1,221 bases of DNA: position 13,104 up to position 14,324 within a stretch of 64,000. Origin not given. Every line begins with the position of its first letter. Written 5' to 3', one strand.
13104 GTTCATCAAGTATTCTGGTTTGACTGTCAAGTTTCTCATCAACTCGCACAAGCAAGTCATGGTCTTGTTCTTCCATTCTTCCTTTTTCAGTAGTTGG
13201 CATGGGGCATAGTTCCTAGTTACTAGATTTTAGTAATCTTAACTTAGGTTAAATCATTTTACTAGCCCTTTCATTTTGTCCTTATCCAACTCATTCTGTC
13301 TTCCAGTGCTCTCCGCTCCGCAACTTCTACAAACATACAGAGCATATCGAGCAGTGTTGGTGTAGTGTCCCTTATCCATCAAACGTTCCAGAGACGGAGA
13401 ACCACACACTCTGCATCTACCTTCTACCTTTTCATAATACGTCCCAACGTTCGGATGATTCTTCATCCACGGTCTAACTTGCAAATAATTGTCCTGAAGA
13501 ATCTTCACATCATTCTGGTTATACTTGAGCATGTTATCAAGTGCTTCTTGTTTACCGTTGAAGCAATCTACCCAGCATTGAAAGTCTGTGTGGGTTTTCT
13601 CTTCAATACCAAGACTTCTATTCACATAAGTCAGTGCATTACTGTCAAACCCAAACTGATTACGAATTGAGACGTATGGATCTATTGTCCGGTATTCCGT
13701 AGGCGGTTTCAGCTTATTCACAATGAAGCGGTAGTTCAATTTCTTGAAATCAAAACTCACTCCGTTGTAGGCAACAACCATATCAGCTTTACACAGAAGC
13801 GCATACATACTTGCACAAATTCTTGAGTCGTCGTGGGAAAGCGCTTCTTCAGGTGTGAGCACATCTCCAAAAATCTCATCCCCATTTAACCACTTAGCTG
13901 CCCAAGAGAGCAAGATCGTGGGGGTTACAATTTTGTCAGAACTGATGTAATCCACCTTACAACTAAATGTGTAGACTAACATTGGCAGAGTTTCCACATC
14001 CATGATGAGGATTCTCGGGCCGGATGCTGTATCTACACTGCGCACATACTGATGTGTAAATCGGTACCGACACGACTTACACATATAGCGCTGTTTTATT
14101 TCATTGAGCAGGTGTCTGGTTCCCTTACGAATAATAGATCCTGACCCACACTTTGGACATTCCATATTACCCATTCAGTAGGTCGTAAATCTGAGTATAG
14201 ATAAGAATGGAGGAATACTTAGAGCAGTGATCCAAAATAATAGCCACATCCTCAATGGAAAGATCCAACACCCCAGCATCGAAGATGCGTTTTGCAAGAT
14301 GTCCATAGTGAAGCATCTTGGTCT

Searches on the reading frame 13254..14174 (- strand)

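Call 90: search_protein_families(library=pfam, proteins=[window:13254-14174:-], max_evalue=0.001)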
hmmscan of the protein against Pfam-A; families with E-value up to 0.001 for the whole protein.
window:13254-14174:- (306 aa): 2 families
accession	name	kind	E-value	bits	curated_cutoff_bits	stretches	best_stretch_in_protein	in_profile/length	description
PF13482.12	RNase_H_2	-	2.7e-10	40.9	22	1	115-226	43-157/165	RNase_H superfamily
PF09723.15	Zn_ribbon_8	-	0.00098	19.5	34.4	0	5-15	28-38/41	Zinc ribbon domain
